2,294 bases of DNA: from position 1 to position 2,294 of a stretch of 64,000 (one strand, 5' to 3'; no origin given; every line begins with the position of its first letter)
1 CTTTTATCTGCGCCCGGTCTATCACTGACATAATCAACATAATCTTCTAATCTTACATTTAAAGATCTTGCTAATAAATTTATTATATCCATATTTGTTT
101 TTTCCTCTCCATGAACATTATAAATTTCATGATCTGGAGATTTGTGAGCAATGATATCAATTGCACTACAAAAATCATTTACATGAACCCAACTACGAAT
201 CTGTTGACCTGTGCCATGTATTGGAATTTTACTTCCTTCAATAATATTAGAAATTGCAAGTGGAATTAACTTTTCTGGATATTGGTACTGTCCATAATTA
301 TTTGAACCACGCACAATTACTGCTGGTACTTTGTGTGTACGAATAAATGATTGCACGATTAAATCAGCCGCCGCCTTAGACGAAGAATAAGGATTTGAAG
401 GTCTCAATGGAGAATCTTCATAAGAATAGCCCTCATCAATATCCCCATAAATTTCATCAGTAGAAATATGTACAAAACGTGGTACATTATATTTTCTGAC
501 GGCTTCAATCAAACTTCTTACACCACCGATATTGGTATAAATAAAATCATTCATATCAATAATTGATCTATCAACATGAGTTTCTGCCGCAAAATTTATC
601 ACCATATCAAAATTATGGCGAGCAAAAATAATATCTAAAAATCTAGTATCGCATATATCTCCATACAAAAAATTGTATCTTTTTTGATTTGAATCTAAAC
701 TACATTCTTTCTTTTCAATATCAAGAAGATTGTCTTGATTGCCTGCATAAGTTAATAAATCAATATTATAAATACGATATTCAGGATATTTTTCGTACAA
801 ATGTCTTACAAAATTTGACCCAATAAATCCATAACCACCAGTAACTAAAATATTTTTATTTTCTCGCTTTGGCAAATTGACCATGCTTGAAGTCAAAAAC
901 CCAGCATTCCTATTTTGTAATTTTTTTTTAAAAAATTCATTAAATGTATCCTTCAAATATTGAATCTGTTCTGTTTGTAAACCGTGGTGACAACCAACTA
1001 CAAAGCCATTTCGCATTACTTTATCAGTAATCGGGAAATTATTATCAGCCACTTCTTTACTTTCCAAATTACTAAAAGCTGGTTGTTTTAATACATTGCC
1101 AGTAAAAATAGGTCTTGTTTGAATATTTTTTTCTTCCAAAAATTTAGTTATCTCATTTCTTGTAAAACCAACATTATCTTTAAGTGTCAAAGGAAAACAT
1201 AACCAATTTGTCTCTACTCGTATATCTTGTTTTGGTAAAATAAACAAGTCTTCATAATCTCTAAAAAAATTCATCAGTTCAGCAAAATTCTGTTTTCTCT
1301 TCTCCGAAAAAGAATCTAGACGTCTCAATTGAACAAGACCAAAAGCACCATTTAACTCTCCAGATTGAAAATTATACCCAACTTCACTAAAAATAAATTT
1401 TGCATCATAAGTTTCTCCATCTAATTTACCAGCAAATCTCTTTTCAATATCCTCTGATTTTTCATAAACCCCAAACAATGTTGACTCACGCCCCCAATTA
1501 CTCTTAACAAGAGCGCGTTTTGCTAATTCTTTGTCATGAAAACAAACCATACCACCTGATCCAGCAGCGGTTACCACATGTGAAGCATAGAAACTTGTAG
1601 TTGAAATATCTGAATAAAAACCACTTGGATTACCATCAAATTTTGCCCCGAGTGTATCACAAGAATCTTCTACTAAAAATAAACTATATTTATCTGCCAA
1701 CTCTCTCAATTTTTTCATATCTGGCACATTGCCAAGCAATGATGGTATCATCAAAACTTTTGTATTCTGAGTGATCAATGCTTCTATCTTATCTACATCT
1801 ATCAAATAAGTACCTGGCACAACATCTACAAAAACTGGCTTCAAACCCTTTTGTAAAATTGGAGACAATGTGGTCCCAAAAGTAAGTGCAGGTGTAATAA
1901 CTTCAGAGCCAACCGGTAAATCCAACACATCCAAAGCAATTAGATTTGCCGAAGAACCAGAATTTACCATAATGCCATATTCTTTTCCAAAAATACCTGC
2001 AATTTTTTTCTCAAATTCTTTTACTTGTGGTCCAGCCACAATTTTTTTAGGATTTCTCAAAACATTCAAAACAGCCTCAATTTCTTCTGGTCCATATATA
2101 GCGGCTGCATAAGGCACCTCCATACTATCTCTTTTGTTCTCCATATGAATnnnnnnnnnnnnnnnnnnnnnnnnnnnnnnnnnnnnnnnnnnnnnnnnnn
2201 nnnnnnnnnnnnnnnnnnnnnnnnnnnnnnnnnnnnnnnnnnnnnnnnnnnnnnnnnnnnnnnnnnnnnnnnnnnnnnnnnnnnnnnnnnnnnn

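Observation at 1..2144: Apparent single ORF fusing a His-variant DegT-like sugar 3-dehydratase to an NDP-hexose 4,6-dehydratase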

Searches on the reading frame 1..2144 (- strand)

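Call 6: search_protein_families(library=ncbifam, proteins=[window:1-2144:-], max_evalue=0.001)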
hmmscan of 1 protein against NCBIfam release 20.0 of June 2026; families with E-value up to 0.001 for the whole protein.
window:1-2144:- (714 aa): 41 families (the best 25 are shown)
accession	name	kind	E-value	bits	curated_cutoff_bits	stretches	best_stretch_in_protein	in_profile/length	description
NF011936.0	PRK15407.1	equivalog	1.3e-103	347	423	1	6-408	33-439/440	lipopolysaccharide biosynthesis protein RfbH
TIGR01181.1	dTDP_gluc_dehyt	equivalog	7.4e-99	330.8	365.1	1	431-713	1-278/321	dTDP-glucose 4,6-dehydratase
NF007490.0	PRK10084.1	subfamily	4.8e-68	229.8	649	1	431-714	2-302/361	dTDP-glucose 4,6-dehydratase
NF007582.0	PRK10217.1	equivalog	5.6e-63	213.2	698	1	430-713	2-298/355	dTDP-glucose 4,6-dehydratase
TIGR03588.1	PseC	equivalog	1.4e-54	185.5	423.5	1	10-403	2-378/380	UDP-4-amino-4,6-dideoxy-N-acetyl-beta-L-altrosamine transaminase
TIGR04181.1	NHT_00031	hypoth_equivalog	4e-48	164.1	420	2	36-213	27-219/359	LegC family aminotransferase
NF008687.0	PRK11706.1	equivalog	7.9e-39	133.5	375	1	10-344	2-317/375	dTDP-4-amino-4,6-dideoxygalactose transaminase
NF008658.2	PRK11658.1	equivalog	9.3e-38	129.8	631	1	11-344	6-321/379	UDP-4-amino-4-deoxy-L-arabinose aminotransferase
TIGR02379.1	ECA_wecE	subfamily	1.1e-32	113.2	434.85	1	11-342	3-316/376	dTDP-4-amino-4,6-dideoxy-D-glucose transaminase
TIGR04427.1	PLP_DesI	equivalog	1.3e-32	113.3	650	1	36-220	49-230/390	dTDP-4-dehydro-6-deoxyglucose aminotransferase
TIGR04180.1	EDH_00030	hypoth_equivalog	2.3e-32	112.3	475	1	432-710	1-271/297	NAD-dependent 4,6-dehydratase LegB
TIGR01179.1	galE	equivalog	1.7e-28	99.4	262.3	1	431-691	1-271/332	UDP-glucose 4-epimerase GalE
TIGR02622.1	CDP_4_6_dhtase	equivalog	2e-21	76.5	278.45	1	428-661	3-236/352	CDP-glucose 4,6-dehydratase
NF011728.1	PRK15181.1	equivalog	5.4e-19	68.4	760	1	429-693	15-279/348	Vi polysaccharide biosynthesis UDP-N-acetylglucosaminuronic acid C-4 epimerase TviC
TIGR02197.1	heptose_epim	equivalog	4.8e-18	65.4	274.6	1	432-705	1-268/316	ADP-glyceromanno-heptose 6-epimerase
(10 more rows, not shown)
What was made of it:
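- On dTDP-glucose 4,6-dehydratase (RmlB, NCBIfam TIGR01181 equivalog): The window-truncated copy scores 330.8 (call 6).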

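Call 7: search_protein_families(library=pfam, proteins=[window:1-2144:-], max_evalue=0.001)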
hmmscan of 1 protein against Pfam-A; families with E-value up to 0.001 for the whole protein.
window:1-2144:- (714 aa): 9 families
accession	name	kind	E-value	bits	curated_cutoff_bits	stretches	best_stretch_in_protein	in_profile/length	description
PF01041.23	DegT_DnrJ_EryC1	-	2e-81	274.5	19.8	1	19-398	5-356/360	DegT/DnrJ/EryC1/StrS aminotransferase family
PF16363.11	GDP_Man_Dehyd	-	3.8e-61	207.8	27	1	433-699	1-270/332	GDP-mannose 4,6 dehydratase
PF01370.27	Epimerase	-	1.8e-59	201.5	20.9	1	432-677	1-239/240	NAD dependent epimerase/dehydratase family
PF02719.21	Polysacc_synt_2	-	3.6e-17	62.9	20.2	1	432-659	1-210/293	Polysaccharide biosynthesis protein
PF01073.25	3Beta_HSD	-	4.8e-16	59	22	1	433-668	1-230/280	3-beta hydroxysteroid dehydrogenase/isomerase family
PF04321.23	RmlD_sub_bind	-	5.3e-13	49.1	27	1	431-620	2-155/287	RmlD substrate binding domain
PF07993.18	NAD_binding_4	-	7.1e-12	45.4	20.1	1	434-615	1-206/258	Male sterility protein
PF01053.26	Cys_Met_Meta_PP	-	5.9e-07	28.8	27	1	39-184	52-195/381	Cys/Met metabolism PLP-dependent enzyme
PF01212.27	Beta_elim_lyase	-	0.00011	22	27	1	39-133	32-134/288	Beta-eliminating lyase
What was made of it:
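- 921..2123 (-): DegT-fold, His-type NDP-4-keto-6-deoxyhexose 3-dehydratase domain (aa ~8-408). RfbH NF011936 347 bits, below its cutoff of 423 (calls 6, 7).
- On PMP-dependent NDP-hexose 3-dehydratases (E1 / ColD / SpnQ group): PF01041 274.5 bits (call 7).
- Checked: HMMs place a DegT/RfbH-like domain at aa 6-408 and a dTDP-glucose 4,6-dehydratase domain at aa 431-713, cut by the window edge (calls 6, 7).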

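Call 8: find_homologous_proteins(query=window:1-2144:-)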
Query window:1-2144:- (714 aa): 7352 proteins with E <= 0.001 among 8000 candidates; the best 120 are listed.
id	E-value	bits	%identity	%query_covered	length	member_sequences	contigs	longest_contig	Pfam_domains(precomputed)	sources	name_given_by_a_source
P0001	0.0e+0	1616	100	99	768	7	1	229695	PF04321.24,PF16363.12,PF02719.22,PF01073.26,PF07993.19,PF01053.27,PF01041.24,PF01370.28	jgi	-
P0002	0.0e+0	1239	76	100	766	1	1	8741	PF04321.24,PF16363.12,PF02719.22,PF01073.26,PF07993.19,PF01212.28,PF01053.27,PF01041.24,PF01370.28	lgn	-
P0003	0.0e+0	1236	74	100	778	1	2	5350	PF04321.24,PF00155.28,PF16363.12,PF02719.22,PF01073.26,PF07993.19,PF01053.27,PF01041.24,PF01370.28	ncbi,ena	-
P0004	0.0e+0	1236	75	100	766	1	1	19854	PF04321.24,PF16363.12,PF02719.22,PF01073.26,PF07993.19,PF01053.27,PF01041.24,PF01370.28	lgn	-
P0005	0.0e+0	1229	75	99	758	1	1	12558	PF04321.24,PF00155.28,PF16363.12,PF02719.22,PF01073.26,PF07993.19,PF01212.28,PF01053.27,PF01041.24,PF01370.28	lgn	-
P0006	0.0e+0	1217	74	100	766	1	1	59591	PF04321.24,PF16363.12,PF02719.22,PF01073.26,PF07993.19,PF01053.27,PF01041.24,PF01370.28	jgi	jgi:CDP-6-deoxy-D-xylo-4-hexulose-3-dehydrase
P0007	0.0e+0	1093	66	99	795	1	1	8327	PF04321.24,PF16363.12,PF02719.22,PF01073.26,PF07993.19,PF01212.28,PF01053.27,PF01041.24,PF01370.28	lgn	-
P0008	0.0e+0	1082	64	100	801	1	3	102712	PF04321.24,PF00155.28,PF16363.12,PF02719.22,PF01073.26,PF07993.19,PF01212.28,PF01053.27,PF01041.24,PF01370.28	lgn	-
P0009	0.0e+0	1079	64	99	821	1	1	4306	PF04321.24,PF16363.12,PF02719.22,PF01073.26,PF07993.19,PF01212.28,PF01053.27,PF01041.24,PF01370.28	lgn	-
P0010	3.9e-188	645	68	55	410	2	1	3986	PF01053.27,PF01041.24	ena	-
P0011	6.1e-188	644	68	57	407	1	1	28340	PF00155.28,PF01041.24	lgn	-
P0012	3.7e-185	635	68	57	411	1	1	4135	PF01053.27,PF01041.24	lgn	-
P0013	7.8e-185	634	68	57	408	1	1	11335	PF00155.28,PF01212.28,PF01053.27,PF01041.24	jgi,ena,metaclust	metaclust:\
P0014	1.2e-183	630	67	57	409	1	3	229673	PF00155.28,PF01212.28,PF01053.27,PF01041.24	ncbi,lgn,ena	-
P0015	4.3e-181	622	67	56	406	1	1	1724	PF00155.28,PF01053.27,PF01041.24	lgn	-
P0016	2.5e-180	619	67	56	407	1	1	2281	PF01212.28,PF01041.24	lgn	-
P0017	4.7e-180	618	66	57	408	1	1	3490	PF00155.28,PF01212.28,PF01053.27,PF01041.24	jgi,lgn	-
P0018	1.6e-179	617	64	57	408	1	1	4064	PF00155.28,PF01053.27,PF01041.24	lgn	-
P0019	3.0e-179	616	65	57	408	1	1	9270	PF00155.28,PF01212.28,PF01053.27,PF01041.24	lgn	-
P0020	7.7e-179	614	65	56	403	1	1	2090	PF01212.28,PF01053.27,PF01041.24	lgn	-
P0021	4.2e-178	612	66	57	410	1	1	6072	PF00155.28,PF01212.28,PF01053.27,PF01041.24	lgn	-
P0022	1.1e-177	611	65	57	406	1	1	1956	PF00155.28,PF01053.27,PF01041.24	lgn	-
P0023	4.2e-177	609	66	56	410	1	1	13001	PF00155.28,PF01053.27,PF01041.24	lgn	-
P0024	4.4e-177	609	64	56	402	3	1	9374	PF01053.27,PF01041.24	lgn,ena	-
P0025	6.9e-177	608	65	57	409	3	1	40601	PF01053.27,PF01041.24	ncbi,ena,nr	ncbi:MAG: NDP-hexose 3,4-dehydratase [Parcubacteria group bacterium Athens0714_26]|nr:MAG: NDP-hexos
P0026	1.0e-176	607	64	57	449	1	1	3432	PF00155.28,PF01053.27,PF01041.24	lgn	-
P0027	1.3e-176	607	66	56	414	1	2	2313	PF00155.28,PF01053.27,PF01041.24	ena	-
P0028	3.8e-176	606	64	57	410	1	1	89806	PF00155.28,PF01212.28,PF01053.27,PF01041.24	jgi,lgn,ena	-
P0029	4.4e-176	605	64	57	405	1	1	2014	PF00155.28,PF01212.28,PF01041.24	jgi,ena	-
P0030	8.1e-176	604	65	57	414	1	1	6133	PF01053.27,PF01041.24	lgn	-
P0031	1.3e-175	604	64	57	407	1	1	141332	PF00155.28,PF01053.27,PF01041.24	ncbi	-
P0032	1.5e-175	604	65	56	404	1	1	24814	PF00155.28,PF01212.28,PF01053.27,PF01041.24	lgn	-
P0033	2.5e-175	603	65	56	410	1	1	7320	PF00155.28,PF01041.24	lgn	-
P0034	2.7e-175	603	66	57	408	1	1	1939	PF00155.28,PF01212.28,PF01053.27,PF01041.24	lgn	-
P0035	3.0e-175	603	65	56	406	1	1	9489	PF00155.28,PF01212.28,PF01053.27,PF01041.24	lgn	-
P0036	3.8e-175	602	63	57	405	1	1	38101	PF01053.27,PF01041.24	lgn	-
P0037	4.4e-175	602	64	57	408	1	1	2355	PF00155.28,PF01053.27,PF01041.24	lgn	-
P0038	4.4e-175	602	65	57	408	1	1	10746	PF00155.28,PF01212.28,PF01053.27,PF01041.24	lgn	-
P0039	6.3e-175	601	64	57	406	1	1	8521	PF00155.28,PF01053.27,PF01041.24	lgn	-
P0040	1.1e-174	601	67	55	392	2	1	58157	PF00155.28,PF01212.28,PF01053.27,PF01041.24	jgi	-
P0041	1.9e-174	600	65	57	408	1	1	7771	PF00155.28,PF01053.27,PF01041.24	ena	-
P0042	2.4e-174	600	66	55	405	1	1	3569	PF00155.28,PF01053.27,PF01041.24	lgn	-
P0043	3.1e-174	599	64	57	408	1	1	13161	PF00155.28,PF01212.28,PF01041.24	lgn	-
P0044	3.2e-174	599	63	56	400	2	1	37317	PF00155.28,PF01053.27,PF01041.24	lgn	-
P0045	3.2e-174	599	63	57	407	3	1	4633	PF00155.28,PF01053.27,PF01041.24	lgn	-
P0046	4.6e-174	599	63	57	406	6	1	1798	PF01041.24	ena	-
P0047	4.8e-174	599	64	57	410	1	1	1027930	PF00155.28,PF01212.28,PF01053.27,PF01041.24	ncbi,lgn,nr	ncbi:MAG: aminotransferase class I/II-fold pyridoxal phosphate-dependent enzyme [bacterium]|nr:amino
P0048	1.0e-173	597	65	57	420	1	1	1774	PF00155.28,PF01212.28,PF01053.27,PF01041.24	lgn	-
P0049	1.1e-173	597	64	57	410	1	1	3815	PF00155.28,PF01212.28,PF01053.27,PF01041.24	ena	-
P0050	1.3e-173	597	66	55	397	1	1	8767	PF00155.28,PF01212.28,PF01053.27,PF01041.24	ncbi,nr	ncbi:MAG: aminotransferase class I/II-fold pyridoxal phosphate-dependent enzyme, partial [Patescibac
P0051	1.7e-173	597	64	56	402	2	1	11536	PF00155.28,PF01212.28,PF01041.24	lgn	-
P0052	2.5e-173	596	63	56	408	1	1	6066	PF00155.28,PF00266.26,PF01212.28,PF01041.24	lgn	-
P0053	4.5e-173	595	66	56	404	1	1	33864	PF00155.28,PF01212.28,PF01041.24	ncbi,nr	ncbi:aminotransferase class I/II-fold pyridoxal phosphate-dependent enzyme [Candidatus Peregrinibact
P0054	7.5e-173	595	62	57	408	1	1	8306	PF00155.28,PF01053.27,PF01041.24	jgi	jgi:CDP-6-deoxy-D-xylo-4-hexulose-3-dehydrase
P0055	8.8e-173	594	63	57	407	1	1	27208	PF00155.28,PF01053.27,PF01041.24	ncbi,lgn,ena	-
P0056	1.4e-172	594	61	57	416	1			PF00155.28,PF01212.28,PF01041.24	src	-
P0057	1.5e-172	594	63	57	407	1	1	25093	PF00155.28,PF01212.28,PF01053.27,PF01041.24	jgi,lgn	-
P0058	1.5e-172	594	62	57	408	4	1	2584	PF00155.28,PF01212.28,PF01041.24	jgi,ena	-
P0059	1.7e-172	593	64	57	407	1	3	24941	PF00155.28,PF01053.27,PF01041.24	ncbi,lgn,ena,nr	ncbi:aminotransferase class I/II-fold pyridoxal phosphate-dependent enzyme [Candidatus Parcubacteria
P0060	1.8e-172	593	63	56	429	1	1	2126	PF00155.28,PF00266.26,PF01212.28,PF01053.27,PF01041.24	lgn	-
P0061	2.5e-172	593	65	56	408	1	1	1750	PF00155.28,PF00266.26,PF01212.28,PF01053.27,PF01041.24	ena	-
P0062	3.2e-172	593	64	56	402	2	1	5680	PF00155.28,PF01212.28,PF01053.27,PF01041.24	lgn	-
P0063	4.2e-172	592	62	57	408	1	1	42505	PF00155.28,PF01212.28,PF01053.27,PF01041.24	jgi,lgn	jgi:CDP-6-deoxy-D-xylo-4-hexulose-3-dehydrase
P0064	4.4e-172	592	64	57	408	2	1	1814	PF00155.28,PF01212.28,PF01053.27,PF01041.24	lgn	-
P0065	5.9e-172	592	64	56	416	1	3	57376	PF00155.28,PF01212.28,PF01053.27,PF01041.24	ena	-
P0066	6.5e-172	592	64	57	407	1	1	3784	PF00155.28,PF01041.24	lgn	-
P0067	7.9e-172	591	64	57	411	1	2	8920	PF00155.28,PF01212.28,PF01053.27,PF01041.24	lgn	-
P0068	8.0e-172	591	62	57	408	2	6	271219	PF00155.28,PF01212.28,PF01053.27,PF01041.24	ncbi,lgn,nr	ncbi:MAG: aminotransferase class I/II-fold pyridoxal phosphate-dependent enzyme [Candidatus Nealsonb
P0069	9.7e-172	591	63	56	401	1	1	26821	PF00155.28,PF01053.27,PF01041.24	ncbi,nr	ncbi:aminotransferase class I/II-fold pyridoxal phosphate-dependent enzyme [Candidatus Parcubacteria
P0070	1.6e-171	590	64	56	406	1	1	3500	PF00155.28,PF01041.24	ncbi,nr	ncbi:MAG: aminotransferase class I/II-fold pyridoxal phosphate-dependent enzyme [bacterium]|nr:amino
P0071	2.6e-171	590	63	57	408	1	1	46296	PF00155.28,PF01053.27,PF01041.24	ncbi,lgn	-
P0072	3.1e-171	589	62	57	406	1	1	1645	PF01041.24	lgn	-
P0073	4.6e-171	589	63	57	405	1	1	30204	PF00155.28,PF01041.24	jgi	jgi:CDP-4-dehydro-6-deoxyglucose reductase, E1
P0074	4.7e-171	589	63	57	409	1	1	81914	PF00155.28,PF01041.24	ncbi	-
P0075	8.2e-171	588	62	56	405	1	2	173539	PF00155.28,PF01212.28,PF01053.27,PF01041.24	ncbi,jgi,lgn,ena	-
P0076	9.1e-171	588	61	57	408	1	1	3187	PF00155.28,PF01053.27,PF01041.24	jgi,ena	-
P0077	1.0e-170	588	63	57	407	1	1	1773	PF00155.28,PF01041.24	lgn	-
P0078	2.4e-170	586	63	56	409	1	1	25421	PF01053.27,PF01041.24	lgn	-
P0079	2.5e-170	586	64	56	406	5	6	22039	PF01041.24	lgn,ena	-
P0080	2.9e-170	586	64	56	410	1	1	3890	PF00155.28,PF00266.26,PF01212.28,PF01053.27,PF01041.24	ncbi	-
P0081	3.1e-170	586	62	57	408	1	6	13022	PF00155.28,PF01212.28,PF01041.24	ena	-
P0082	3.4e-170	586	64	56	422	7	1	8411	PF00155.28,PF00266.26,PF01212.28,PF01053.27,PF01041.24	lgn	-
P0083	4.1e-170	586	62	56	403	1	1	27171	PF00155.28,PF01053.27,PF01041.24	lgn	-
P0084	4.4e-170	585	64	56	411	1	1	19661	PF00155.28,PF01212.28,PF01053.27,PF01041.24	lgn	-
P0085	4.5e-170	585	62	56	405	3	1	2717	PF00155.28,PF01041.24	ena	-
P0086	4.7e-170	585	63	57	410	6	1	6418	PF00155.28,PF01212.28,PF01053.27,PF01041.24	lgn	-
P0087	5.0e-170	585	63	57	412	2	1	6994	PF01041.24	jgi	-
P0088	5.1e-170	585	62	57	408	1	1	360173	PF00155.28,PF01212.28,PF01053.27,PF01041.24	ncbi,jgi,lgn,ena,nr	ncbi:MAG TPA: aminotransferase class I/II-fold pyridoxal phosphate-dependent enzyme [Candidatus Pace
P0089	8.3e-170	585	63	57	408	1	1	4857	PF00155.28,PF01212.28,PF01053.27,PF01041.24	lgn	-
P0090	8.7e-170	584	63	57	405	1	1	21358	PF00155.28,PF00266.26,PF01212.28,PF01053.27,PF01041.24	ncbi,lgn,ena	-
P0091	8.9e-170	584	63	57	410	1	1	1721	PF01053.27,PF01041.24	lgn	-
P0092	1.1e-169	584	64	56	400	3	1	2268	PF00155.28,PF01041.24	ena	-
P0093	2.3e-169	583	62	56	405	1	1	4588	PF00155.28,PF01041.24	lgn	-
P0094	2.6e-169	583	61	57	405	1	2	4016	PF00155.28,PF01212.28,PF01053.27,PF01041.24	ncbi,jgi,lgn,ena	-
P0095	2.7e-169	583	62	56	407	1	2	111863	PF00155.28,PF00266.26,PF01212.28,PF01053.27,PF01041.24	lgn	-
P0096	3.3e-169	583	64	57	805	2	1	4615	PF13489.13,PF08421.17,PF00155.28,PF01212.28,PF08484.18,PF01053.27,PF01041.24,PF08242.19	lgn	-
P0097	3.5e-169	582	61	56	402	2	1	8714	PF01041.24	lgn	-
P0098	4.0e-169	582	61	57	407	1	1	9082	PF00155.28,PF01212.28,PF01053.27,PF01041.24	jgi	-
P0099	9.3e-169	581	62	56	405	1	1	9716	PF00155.28,PF00266.26,PF01212.28,PF01053.27,PF01041.24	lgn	-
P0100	1.0e-168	581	63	56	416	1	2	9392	PF00155.28,PF01212.28,PF01053.27,PF01041.24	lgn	-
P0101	1.0e-168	581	62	56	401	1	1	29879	PF00155.28,PF01041.24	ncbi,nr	ncbi:DegT/DnrJ/EryC1/StrS family aminotransferase [Candidatus Kaiserbacteria bacterium]|nr:DegT/DnrJ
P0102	1.2e-168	581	64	56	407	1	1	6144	PF00155.28,PF01212.28,PF01053.27,PF01041.24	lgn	-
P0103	1.5e-168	580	62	56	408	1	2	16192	PF00155.28,PF01212.28,PF01053.27,PF01041.24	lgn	-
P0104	1.7e-168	580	62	56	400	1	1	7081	PF00155.28,PF01212.28,PF01053.27,PF01041.24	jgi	-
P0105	3.4e-168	579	63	57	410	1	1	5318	PF01212.28,PF01053.27,PF01041.24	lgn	-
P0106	4.3e-168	579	64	56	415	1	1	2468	PF00155.28,PF01053.27,PF01041.24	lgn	-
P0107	7.3e-168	578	62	57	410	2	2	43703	PF00155.28,PF01041.24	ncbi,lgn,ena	ncbi:MAG: aminotransferase class I/II-fold pyridoxal phosphate-dependent enzyme [Patescibacteria gro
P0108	9.8e-168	578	61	56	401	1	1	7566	PF01041.24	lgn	-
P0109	1.4e-167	577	63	56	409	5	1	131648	PF00155.28,PF01212.28,PF01053.27,PF01041.24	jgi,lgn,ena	-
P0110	4.6e-167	575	60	57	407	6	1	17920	PF00155.28,PF00266.26,PF01212.28,PF01053.27,PF01041.24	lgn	-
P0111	8.5e-167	575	62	57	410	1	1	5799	PF00155.28,PF01212.28,PF01053.27,PF01041.24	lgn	-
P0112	1.2e-166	574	61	57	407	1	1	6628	PF00155.28,PF01053.27,PF01041.24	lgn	-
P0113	2.3e-166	573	62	57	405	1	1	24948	PF00155.28,PF00266.26,PF01212.28,PF01053.27,PF01041.24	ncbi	-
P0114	2.3e-166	573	60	57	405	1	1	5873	PF00155.28,PF01212.28,PF01041.24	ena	-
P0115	2.3e-166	573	61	56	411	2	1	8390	PF00155.28,PF01212.28,PF01053.27,PF01041.24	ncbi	-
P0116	2.8e-166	573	62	57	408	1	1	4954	PF00155.28,PF01041.24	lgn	-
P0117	3.8e-166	572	61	57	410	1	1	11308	PF00155.28,PF01212.28,PF01053.27,PF01041.24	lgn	-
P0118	5.9e-166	572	61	56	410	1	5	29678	PF00155.28,PF01053.27,PF01041.24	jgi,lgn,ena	-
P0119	6.1e-166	572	60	56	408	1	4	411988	PF01212.28,PF01053.27,PF01041.24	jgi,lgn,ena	-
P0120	6.2e-166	572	61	57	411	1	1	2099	PF00155.28,PF01053.27,PF01041.24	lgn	-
